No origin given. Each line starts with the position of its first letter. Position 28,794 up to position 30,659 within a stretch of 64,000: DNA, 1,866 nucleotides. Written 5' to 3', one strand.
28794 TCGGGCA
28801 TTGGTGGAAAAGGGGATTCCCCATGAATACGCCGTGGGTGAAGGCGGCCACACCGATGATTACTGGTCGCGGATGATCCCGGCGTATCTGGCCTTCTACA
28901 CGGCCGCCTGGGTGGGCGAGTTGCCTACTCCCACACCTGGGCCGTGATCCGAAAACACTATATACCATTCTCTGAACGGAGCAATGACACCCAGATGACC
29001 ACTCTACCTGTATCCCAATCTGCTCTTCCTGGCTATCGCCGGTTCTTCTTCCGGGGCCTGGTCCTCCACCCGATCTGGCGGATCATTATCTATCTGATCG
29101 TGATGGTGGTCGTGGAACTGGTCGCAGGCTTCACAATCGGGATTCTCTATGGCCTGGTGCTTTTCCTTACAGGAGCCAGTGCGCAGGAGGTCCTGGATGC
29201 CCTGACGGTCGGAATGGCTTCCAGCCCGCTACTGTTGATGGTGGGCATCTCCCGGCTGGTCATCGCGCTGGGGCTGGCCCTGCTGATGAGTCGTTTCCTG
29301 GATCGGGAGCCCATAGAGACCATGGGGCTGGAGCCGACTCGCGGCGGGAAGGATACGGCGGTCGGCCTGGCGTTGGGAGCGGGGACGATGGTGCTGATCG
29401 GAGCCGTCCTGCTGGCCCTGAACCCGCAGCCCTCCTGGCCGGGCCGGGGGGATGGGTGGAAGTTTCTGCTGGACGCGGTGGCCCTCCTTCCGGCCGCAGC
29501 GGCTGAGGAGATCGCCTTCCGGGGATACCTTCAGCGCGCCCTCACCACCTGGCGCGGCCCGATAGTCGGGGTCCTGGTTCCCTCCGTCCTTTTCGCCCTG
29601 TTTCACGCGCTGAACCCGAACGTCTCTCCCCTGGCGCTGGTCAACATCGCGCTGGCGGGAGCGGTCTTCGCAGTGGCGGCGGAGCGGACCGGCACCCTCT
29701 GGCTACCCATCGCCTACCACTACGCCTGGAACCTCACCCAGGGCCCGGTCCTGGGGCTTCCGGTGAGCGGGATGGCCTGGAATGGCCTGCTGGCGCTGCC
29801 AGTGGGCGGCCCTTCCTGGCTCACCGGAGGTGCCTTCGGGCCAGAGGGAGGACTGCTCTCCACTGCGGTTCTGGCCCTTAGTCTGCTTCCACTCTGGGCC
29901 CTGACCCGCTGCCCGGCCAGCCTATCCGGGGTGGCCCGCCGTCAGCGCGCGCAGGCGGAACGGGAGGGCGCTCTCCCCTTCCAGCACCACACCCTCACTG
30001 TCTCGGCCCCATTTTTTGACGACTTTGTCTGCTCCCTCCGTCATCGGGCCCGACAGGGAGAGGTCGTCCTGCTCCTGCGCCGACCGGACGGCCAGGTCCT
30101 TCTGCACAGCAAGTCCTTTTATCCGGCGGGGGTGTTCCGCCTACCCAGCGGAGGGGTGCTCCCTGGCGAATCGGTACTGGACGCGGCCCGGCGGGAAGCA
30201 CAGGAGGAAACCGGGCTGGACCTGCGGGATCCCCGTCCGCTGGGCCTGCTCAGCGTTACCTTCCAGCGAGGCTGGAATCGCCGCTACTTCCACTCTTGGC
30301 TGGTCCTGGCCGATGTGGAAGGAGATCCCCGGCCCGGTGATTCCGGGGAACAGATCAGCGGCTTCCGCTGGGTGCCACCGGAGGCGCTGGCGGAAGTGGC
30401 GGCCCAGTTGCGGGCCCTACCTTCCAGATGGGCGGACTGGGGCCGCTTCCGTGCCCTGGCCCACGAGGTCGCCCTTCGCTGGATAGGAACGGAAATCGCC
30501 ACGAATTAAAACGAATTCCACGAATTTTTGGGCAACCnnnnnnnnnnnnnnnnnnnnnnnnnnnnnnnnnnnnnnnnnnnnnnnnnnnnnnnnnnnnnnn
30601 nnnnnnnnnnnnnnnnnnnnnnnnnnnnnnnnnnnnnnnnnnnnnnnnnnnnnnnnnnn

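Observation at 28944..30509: CPBP (CAAX-protease/Abi) intramembrane metalloprotease fused to a NUDIX hydrolase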

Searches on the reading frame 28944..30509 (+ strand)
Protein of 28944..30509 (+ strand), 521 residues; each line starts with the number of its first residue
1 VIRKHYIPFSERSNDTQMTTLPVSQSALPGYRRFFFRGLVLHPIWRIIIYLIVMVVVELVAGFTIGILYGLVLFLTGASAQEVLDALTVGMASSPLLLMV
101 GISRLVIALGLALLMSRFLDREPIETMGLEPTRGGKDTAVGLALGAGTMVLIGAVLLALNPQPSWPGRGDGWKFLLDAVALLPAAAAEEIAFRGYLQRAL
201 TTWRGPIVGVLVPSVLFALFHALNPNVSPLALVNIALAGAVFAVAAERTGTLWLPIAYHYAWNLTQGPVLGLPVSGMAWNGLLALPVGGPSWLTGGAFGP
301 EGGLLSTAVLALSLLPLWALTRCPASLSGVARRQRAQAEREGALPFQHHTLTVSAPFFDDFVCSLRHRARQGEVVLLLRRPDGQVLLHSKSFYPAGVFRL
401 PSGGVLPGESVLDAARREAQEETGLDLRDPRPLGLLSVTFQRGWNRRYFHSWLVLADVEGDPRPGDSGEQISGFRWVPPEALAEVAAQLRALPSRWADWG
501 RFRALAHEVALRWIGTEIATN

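Call 3: search_protein_families(library=pfam, proteins=[window:28944-30509:+], max_evalue=0.01)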
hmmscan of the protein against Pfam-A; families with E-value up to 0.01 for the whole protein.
window:28944-30509:+ (521 aa): 2 families
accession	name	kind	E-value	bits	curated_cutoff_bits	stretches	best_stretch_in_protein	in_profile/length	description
PF00293.34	NUDIX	-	4.2e-21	75.8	21.1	1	373-487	5-121/134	NUDIX domain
PF02517.21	Rce1-like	-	1.1e-20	74.1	22.4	1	174-264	5-92/93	Type II CAAX prenyl endopeptidase Rce1-like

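Call 4: search_protein_families(library=ncbifam, proteins=[window:28944-30509:+], max_evalue=0.01)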
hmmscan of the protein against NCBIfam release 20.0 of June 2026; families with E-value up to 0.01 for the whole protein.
window:28944-30509:+ (521 aa): 16 families
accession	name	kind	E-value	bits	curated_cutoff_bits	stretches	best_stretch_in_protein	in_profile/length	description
NF041647.1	ABC_perm_CPBP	equivalog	2.4e-13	49.7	435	1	96-264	452-628/636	ABC transporter permease subunit/CPBP intramembrane protease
NF040589.1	CPBP_Synerg_MrtS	equivalog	1.1e-11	45.2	130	1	120-264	20-161/170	Synerg-CTERM system glutamic-type intramembrane protease MrtS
NF033192.3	CPBP_JDVT_MrtJ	equivalog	8.2e-08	32.8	75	1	184-264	8-93/98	JDVT-CTERM system glutamic-type intramembrane protease MrtJ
NF040914.1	Mrt_core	domain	4.2e-07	30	100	1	180-265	7-100/108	myxosortase family intramembrane protease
NF041652.1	Nud_hyd_Dein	equivalog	1.9e-06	28.2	200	1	391-464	38-110/152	Nudix hydrolase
NF050068.1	Rv0804_CPBP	equivalog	2.8e-06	27.1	200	1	183-263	102-186/197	Rv0804 family intramembrane glutamic endopeptidase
NF001299.0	PRK00241.1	equivalog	9.6e-05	22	158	1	374-434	138-197/263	NAD(+) diphosphatase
NF006530.0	PRK08999.1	equivalog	0.00013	21.2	245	1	376-483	11-113/315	Nudix family hydrolase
NF040674.1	CPBP_fam_MrtP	equivalog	0.0003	20.4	250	1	171-264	243-344/354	myxosortase MrtP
NF001938.0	PRK00714.1-5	equivalog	0.00037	19.9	116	1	394-426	43-75/172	RNA pyrophosphohydrolase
NF040594.1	CPBP_fam_MrtC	equivalog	0.00046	20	195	1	181-264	122-213/221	myxosortase MrtC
NF001937.0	PRK00714.1-4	equivalog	0.00068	19.3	139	1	373-430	10-65/161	RNA pyrophosphohydrolase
NF008736.0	PRK11762.1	equivalog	0.0032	17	169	1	399-476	77-151/186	ADP compounds hydrolase NudE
NF011922.0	PRK15393.1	equivalog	0.0039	16.9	152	1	384-425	55-96/182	NUDIX hydrolase YfcD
TIGR03008.1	pepcterm_CAAX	equivalog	0.0044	16.9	81.05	1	186-264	129-207/222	CAAX prenyl protease-related protein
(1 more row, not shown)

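Call 6: find_homologous_proteins(query=window:28944-30509:+)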
Query window:28944-30509:+ (521 aa): 198 proteins with E <= 0.001 among 8000 candidates; the best 120 are listed.
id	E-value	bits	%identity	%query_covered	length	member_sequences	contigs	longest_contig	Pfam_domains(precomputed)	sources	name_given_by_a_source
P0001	0.0e+0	1113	100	97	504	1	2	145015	PF02517.22,PF00293.35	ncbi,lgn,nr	ncbi:MAG: NUDIX domain-containing protein [Anaerolineae bacterium]|nr:NUDIX domain-containing protei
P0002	1.8e-265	900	81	96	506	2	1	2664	PF02517.22,PF00293.35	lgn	-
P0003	2.0e-265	900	81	95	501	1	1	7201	PF02517.22,PF00293.35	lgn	-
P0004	6.3e-263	891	80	96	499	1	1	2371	PF02517.22,PF00293.35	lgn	-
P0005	4.0e-262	889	80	96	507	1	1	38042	PF02517.22,PF00293.35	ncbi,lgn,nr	ncbi:MAG: NUDIX domain-containing protein [Thermoflexales bacterium]|nr:NUDIX domain-containing prot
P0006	4.4e-262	889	80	95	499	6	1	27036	PF02517.22,PF00293.35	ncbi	-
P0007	5.9e-258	875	79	95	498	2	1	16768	PF02517.22,PF00293.35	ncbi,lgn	-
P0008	7.7e-258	875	80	95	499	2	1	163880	PF02517.22,PF00293.35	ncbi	-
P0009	2.0e-257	873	79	96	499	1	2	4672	PF02517.22,PF00293.35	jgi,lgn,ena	jgi:membrane protease YdiL (CAAX protease family)/8-oxo-dGTP pyrophosphatase MutT (NUDIX family)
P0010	6.5e-254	862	79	95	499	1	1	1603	PF02517.22,PF00293.35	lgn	-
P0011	1.5e-253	860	79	96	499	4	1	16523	PF02517.22,PF00293.35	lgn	-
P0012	2.0e-251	853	78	95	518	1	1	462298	PF02517.22,PF00293.35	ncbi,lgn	-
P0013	3.2e-251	853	76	96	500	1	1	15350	PF02517.22,PF00293.35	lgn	-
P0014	6.1e-248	842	76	96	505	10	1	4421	PF02517.22,PF00293.35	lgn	-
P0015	1.6e-247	841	77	95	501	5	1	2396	PF02517.22,PF00293.35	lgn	-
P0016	5.4e-245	832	77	95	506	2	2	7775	PF02517.22,PF00293.35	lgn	-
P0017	3.6e-242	823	77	93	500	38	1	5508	PF02517.22,PF00293.35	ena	-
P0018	5.8e-235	799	76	92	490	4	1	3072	PF02517.22,PF00293.35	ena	-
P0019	3.3e-216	737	71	93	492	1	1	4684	PF02517.22,PF00293.35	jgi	jgi:membrane protease YdiL (CAAX protease family)/8-oxo-dGTP pyrophosphatase MutT (NUDIX family)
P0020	5.1e-210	717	69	94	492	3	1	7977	PF02517.22,PF00293.35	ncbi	-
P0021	1.2e-209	716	66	97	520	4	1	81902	PF02517.22,PF00293.35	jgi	-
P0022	3.5e-207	707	65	93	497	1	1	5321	PF02517.22,PF00293.35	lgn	-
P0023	1.3e-177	610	60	96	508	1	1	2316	PF02517.22,PF00293.35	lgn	-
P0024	4.1e-176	605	61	94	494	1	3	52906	PF02517.22,PF00293.35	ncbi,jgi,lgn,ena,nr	ncbi:MAG TPA: NUDIX domain-containing protein [Anaerolineales bacterium]|nr:NUDIX domain-containing 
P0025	1.6e-174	600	61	93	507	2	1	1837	PF02517.22,PF00293.35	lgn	-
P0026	6.4e-174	598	59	93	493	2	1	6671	PF02517.22,PF00293.35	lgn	-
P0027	2.7e-172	592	60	93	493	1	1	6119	PF02517.22,PF00293.35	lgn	-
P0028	3.3e-172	592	59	94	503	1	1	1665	PF02517.22,PF00293.35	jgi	jgi:membrane protease YdiL (CAAX protease family)/8-oxo-dGTP pyrophosphatase MutT (NUDIX family)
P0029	3.2e-169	582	59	91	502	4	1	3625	PF02517.22,PF00293.35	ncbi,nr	ncbi:MAG: NUDIX domain-containing protein [Thermoflexia bacterium]|nr:MAG: NUDIX domain-containing p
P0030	3.6e-169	582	58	93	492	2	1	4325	PF02517.22,PF00293.35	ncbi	-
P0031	8.2e-169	581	58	94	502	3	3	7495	PF02517.22,PF00293.35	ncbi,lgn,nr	ncbi:MAG TPA: CPBP family intramembrane metalloprotease [Chloroflexi bacterium]|nr:CPBP family intra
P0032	2.1e-167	576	58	94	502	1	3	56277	PF02517.22,PF00293.35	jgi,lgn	jgi:membrane protease YdiL (CAAX protease family)/8-oxo-dGTP pyrophosphatase MutT (NUDIX family)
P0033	1.1e-164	567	58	93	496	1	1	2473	PF02517.22,PF00293.35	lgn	-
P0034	1.7e-164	567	57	91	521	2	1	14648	PF02517.22,PF00293.35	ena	-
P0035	2.2e-164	566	57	92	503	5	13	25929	PF02517.22,PF00293.35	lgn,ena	-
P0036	2.7e-162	559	57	93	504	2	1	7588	PF02517.22,PF00293.35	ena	-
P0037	7.8e-162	558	56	95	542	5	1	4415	PF02517.22,PF00293.35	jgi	-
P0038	1.3e-156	540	54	94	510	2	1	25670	PF02517.22,PF00293.35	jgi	jgi:hypothetical protein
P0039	6.7e-155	535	57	92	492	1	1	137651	PF02517.22,PF00293.35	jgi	-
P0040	1.0e-154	534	55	91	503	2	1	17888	PF02517.22,PF00293.35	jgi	jgi:membrane protease YdiL (CAAX protease family)/8-oxo-dGTP pyrophosphatase MutT (NUDIX family)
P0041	8.9e-153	528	55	92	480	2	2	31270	PF02517.22,PF00293.35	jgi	-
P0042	2.1e-152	527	55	92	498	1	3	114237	PF02517.22,PF00293.35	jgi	-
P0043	2.3e-151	523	53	93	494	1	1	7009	PF02517.22,PF00293.35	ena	-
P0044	3.5e-150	519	56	92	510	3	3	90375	PF02517.22,PF00293.35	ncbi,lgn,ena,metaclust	metaclust:\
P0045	3.8e-150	519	53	93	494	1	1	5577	PF02517.22,PF00293.35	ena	-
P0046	2.8e-143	496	53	92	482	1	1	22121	PF02517.22,PF00293.35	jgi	jgi:membrane protease YdiL (CAAX protease family)/8-oxo-dGTP pyrophosphatase MutT (NUDIX family)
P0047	3.7e-142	493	53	92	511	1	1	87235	PF02517.22,PF00293.35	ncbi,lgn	-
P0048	3.5e-139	483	52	94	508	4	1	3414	PF02517.22,PF00293.35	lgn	-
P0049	1.4e-136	474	52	93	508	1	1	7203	PF02517.22,PF00293.35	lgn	-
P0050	2.9e-133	463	64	65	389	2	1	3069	PF02517.22,PF00293.35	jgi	jgi:hypothetical protein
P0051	2.0e-132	461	60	74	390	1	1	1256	PF02517.22,PF00293.35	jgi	-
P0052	5.7e-120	420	57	65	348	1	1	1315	PF02517.22,PF00293.35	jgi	jgi:8-oxo-dGTP pyrophosphatase MutT (NUDIX family)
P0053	5.0e-115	403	58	63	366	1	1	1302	PF02517.22,PF00293.35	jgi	jgi:8-oxo-dGTP pyrophosphatase MutT (NUDIX family)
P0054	3.7e-90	321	53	64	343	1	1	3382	PF02517.22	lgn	-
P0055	4.6e-69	252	38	91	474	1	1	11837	PF02517.22,PF00293.35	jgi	-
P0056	9.8e-47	178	41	52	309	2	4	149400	PF02517.22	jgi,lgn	jgi:hypothetical protein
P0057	1.4e-45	174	39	53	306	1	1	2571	PF02517.22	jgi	jgi:membrane protease YdiL (CAAX protease family)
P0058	7.1e-45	172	44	43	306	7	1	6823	PF02517.22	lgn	-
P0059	1.1e-44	171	40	52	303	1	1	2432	PF02517.22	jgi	-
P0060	2.3e-44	170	42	52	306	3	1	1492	PF02517.22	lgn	-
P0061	2.6e-44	170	42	55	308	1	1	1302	PF02517.22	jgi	jgi:membrane protease YdiL (CAAX protease family)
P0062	3.3e-43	166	40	56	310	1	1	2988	PF02517.22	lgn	-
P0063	1.4e-42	164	53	31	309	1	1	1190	PF02517.22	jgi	jgi:CAAX protease family protein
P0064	7.0e-42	162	41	55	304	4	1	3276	PF02517.22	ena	-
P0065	1.8e-41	161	39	52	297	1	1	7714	PF02517.22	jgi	jgi:membrane protease YdiL (CAAX protease family)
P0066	2.0e-41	160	55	27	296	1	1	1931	PF02517.22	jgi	jgi:membrane protease YdiL (CAAX protease family)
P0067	4.7e-41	159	41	57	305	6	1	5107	PF02517.22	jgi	-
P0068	9.4e-41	158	40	51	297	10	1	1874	PF02517.22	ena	-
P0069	2.3e-40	157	40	52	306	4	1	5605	PF02517.22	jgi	jgi:membrane protease YdiL (CAAX protease family)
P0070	2.4e-40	157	39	55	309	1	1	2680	PF02517.22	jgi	-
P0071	3.0e-40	157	39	51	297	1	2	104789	PF02517.22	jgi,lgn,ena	-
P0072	2.5e-39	153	40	57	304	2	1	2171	PF02517.22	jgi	jgi:membrane protease YdiL (CAAX protease family)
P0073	1.3e-38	151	40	56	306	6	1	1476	PF02517.22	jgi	jgi:membrane protease YdiL (CAAX protease family)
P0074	1.8e-38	151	42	44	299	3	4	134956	PF02517.22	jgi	jgi:membrane protease YdiL (CAAX protease family)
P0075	3.1e-38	150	38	55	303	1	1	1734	PF02517.22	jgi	jgi:membrane protease YdiL (CAAX protease family)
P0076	3.7e-38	150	49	39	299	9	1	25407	PF02517.22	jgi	-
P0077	2.0e-37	147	39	55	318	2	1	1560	PF02517.22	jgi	jgi:membrane protease YdiL (CAAX protease family)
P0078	3.8e-37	146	43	51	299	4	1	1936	PF02517.22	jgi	jgi:hypothetical protein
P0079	5.6e-37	146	38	50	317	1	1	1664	PF02517.22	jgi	jgi:membrane protease YdiL (CAAX protease family)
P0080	6.0e-37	146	38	53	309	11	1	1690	PF02517.22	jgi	-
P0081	9.0e-37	145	37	50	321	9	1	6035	PF02517.22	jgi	jgi:membrane protease YdiL (CAAX protease family)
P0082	1.6e-36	144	40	53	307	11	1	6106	PF02517.22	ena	-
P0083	1.2e-35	141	39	56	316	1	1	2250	PF02517.22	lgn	-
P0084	1.4e-35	141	38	50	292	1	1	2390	PF02517.22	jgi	-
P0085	1.4e-35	141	36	51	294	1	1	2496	PF02517.22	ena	-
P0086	2.7e-35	140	42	31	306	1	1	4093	PF02517.22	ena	-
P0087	1.2e-34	138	39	55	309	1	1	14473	PF02517.22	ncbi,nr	ncbi:MAG: CPBP family intramembrane metalloprotease [Chloroflexi bacterium]|nr:CPBP family intramemb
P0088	2.4e-34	137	38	49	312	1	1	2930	PF02517.22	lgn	-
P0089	3.4e-34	137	52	27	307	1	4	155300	PF02517.22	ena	-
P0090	3.4e-34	137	38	55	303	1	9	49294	PF02517.22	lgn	-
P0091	3.8e-34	136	52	22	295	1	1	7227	PF02517.22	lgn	-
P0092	8.2e-33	132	42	43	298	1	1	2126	PF02517.22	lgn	-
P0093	8.3e-32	129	36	52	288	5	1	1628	PF02517.22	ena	-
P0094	4.1e-31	126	36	50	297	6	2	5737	PF02517.22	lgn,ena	-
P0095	5.7e-31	126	42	36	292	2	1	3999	PF02517.22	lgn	-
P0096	6.6e-31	126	35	55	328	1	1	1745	PF02517.22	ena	-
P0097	1.3e-29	121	41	38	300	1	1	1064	PF02517.22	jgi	jgi:hypothetical protein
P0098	1.5e-28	118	43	38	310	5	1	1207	PF02517.22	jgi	jgi:membrane protease YdiL (CAAX protease family)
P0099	2.0e-28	117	50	28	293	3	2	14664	PF02517.22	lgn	-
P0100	1.5e-27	115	34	54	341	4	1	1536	PF02517.22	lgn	-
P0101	1.9e-27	114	36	51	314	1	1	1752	PF02517.22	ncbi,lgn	-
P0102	1.9e-27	114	40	39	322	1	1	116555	PF02517.22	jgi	jgi:hypothetical protein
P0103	2.2e-27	114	37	40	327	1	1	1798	PF02517.22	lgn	-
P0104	3.4e-27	113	38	40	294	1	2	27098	PF02517.22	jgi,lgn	-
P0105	6.0e-27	113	41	40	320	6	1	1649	PF02517.22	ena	-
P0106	1.1e-26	112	35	52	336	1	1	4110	PF02517.22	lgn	-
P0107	3.6e-26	110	40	34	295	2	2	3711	PF02517.22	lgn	-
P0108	8.3e-26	109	34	51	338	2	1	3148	PF02517.22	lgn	-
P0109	1.1e-25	108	39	38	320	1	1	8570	PF02517.22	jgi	jgi:membrane protease YdiL (CAAX protease family)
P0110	1.1e-25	108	34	52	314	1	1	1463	PF02517.22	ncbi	-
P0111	1.3e-25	108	39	40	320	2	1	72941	PF02517.22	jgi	jgi:membrane protease YdiL (CAAX protease family)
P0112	1.4e-25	108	38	38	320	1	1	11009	PF02517.22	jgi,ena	jgi:hypothetical protein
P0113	2.3e-24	104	31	50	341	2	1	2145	PF02517.22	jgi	jgi:uncharacterized protein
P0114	4.7e-24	103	53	22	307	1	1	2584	PF02517.22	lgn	-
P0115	5.4e-24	103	53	26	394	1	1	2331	PF02517.22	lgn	-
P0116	5.9e-24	103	32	50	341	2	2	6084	PF02517.22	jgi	jgi:uncharacterized protein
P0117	6.2e-24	103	39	39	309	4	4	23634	PF02517.22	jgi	-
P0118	6.2e-24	103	36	41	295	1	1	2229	PF02517.22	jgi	jgi:uncharacterized protein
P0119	1.4e-23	101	31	50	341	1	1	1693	PF02517.22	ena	-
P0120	3.7e-23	100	38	41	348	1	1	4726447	PF02517.22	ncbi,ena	-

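Call 10: search_protein_families(library=padloc, proteins=[window:28944-30509:+], max_evalue=0.01)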
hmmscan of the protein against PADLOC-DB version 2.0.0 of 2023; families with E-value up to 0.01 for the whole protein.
window:28944-30509:+ (521 aa): 0 families

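Call 11: find_encoding_contigs(protein=P0012, flank=8000, max_places=2)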
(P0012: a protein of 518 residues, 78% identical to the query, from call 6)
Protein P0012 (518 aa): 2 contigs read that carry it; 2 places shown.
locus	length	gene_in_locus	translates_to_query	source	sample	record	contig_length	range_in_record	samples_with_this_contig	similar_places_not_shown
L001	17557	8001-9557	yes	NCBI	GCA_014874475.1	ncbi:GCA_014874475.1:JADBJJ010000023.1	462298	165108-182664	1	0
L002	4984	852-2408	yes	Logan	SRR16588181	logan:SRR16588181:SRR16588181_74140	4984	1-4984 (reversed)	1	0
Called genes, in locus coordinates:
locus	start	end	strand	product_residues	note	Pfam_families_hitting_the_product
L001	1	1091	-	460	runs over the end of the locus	PF01979:Amidohydro_1, PF07969:Amidohydro_3 (faint), PF12890:DHOase (weak)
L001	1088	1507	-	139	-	PF01894:YjbQ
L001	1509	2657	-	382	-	PF07719:TPR_2 (faint), PF13428:TPR_14 (faint)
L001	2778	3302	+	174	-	PF13482:RNase_H_2 (weak)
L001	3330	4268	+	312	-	PF04055:Radical_SAM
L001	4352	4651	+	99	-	PF00708:Acylphosphatase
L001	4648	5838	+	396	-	-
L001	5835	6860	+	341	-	PF22700:MVD-like_N, PF00288:GHMP_kinases_N (weak), PF18376:MDD_C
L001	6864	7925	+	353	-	-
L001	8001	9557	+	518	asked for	PF02517:Rce1-like, PF00293:NUDIX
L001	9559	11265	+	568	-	PF00485:PRK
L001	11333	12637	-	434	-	PF02812:ELFV_dehydrog_N, PF00208:ELFV_dehydrog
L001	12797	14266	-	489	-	PF02934:GatB_N, PF02637:GatB_Yqey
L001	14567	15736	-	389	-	PF00155:Aminotran_1_2, PF01041:DegT_DnrJ_EryC1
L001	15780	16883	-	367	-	PF01168:Ala_racemase_N, PF00842:Ala_racemase_C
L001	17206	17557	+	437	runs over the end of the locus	PF07691:PA14, PF25275:Golvesin_C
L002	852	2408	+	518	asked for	PF02517:Rce1-like, PF00293:NUDIX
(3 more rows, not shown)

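Call 12: find_encoding_contigs(protein=P0021, flank=8000, max_places=2)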
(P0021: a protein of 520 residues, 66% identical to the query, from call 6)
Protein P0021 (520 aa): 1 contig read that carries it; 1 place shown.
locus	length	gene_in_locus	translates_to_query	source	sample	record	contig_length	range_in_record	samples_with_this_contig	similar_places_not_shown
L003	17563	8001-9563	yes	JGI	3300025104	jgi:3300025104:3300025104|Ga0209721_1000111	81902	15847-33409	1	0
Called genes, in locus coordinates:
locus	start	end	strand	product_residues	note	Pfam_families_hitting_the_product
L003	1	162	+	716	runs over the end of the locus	PF11897:DUF3417, PF00343:Phosphorylase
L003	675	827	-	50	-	PF04964:Flp_Fap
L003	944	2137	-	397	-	PF17785:PUA_3, PF10672:Methyltrans_SAM, PF02475:TRM5-TYW2_MTfase, PF03602:Cons_hypoth95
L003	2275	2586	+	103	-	PF00829:Ribosomal_L21p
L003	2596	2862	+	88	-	PF01016:Ribosomal_L27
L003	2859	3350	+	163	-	PF01197:Ribosomal_L31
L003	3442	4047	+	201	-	PF00265:TK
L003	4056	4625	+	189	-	PF00156:Pribosyltran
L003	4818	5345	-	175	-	PF01903:CbiX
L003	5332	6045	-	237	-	PF02593:DUF166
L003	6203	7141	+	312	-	PF02558:ApbA, PF08546:ApbA_C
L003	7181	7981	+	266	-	PF02585:PIG-L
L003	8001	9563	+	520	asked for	PF02517:Rce1-like, PF00293:NUDIX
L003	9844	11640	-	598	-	PF01855:POR_N, PF00037:Fer4 (faint), PF12837:Fer4_6 (faint), PF02775:TPP_enzyme_C, PF12797:Fer4_2 (faint), PF12838:Fer4_7 (weak), PF13187:Fer4_9 (weak), PF13237:Fer4_10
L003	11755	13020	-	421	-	PF05221:AdoHcyase, PF02826:2-Hacid_dh_C, PF00670:AdoHcyase_NAD, PF07991:KARI_N (weak)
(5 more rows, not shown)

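Call 13: find_encoding_contigs(protein=P0039, flank=8000, max_places=2)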
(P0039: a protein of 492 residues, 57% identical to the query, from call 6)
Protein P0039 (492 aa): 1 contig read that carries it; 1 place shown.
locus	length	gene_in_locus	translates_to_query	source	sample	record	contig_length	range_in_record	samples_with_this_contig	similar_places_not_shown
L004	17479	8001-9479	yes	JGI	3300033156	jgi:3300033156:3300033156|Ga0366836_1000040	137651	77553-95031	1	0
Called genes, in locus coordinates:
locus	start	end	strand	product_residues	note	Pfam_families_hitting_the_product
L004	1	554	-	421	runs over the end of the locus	PF02653:BPD_transp_2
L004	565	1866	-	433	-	PF02653:BPD_transp_2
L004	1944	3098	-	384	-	PF13433:Peripla_BP_5, PF13458:Peripla_BP_6, PF01094:ANF_receptor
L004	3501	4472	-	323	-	PF13237:Fer4_10 (weak), PF12838:Fer4_7, PF13187:Fer4_9 (weak), PF14697:Fer4_21, PF00037:Fer4, PF12797:Fer4_2 (weak), PF12837:Fer4_6 (weak), PF04055:Radical_SAM, +3 more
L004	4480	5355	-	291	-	PF12837:Fer4_6 (faint), PF12838:Fer4_7 (weak), PF13187:Fer4_9, PF13237:Fer4_10 (weak), PF13484:Fer4_16 (faint), PF00037:Fer4 (weak), PF14512:TM1586_NiRdase (faint), PF00881:Nitroreductase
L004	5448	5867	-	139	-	-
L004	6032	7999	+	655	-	PF00496:SBP_bac_5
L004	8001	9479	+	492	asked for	PF02517:Rce1-like, PF00293:NUDIX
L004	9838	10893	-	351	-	PF01063:Aminotran_4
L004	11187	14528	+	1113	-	PF00133:tRNA-synt_1, PF09334:tRNA-synt_1g (faint), PF00133:tRNA-synt_1, PF08264:Anticodon_1, PF19302:DUF5915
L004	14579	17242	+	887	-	PF01098:FTSW_RODA_SPOVE, PF21922:PBP_dimer_2, PF00905:Transpeptidase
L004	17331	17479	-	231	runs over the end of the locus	PF01895:PhoU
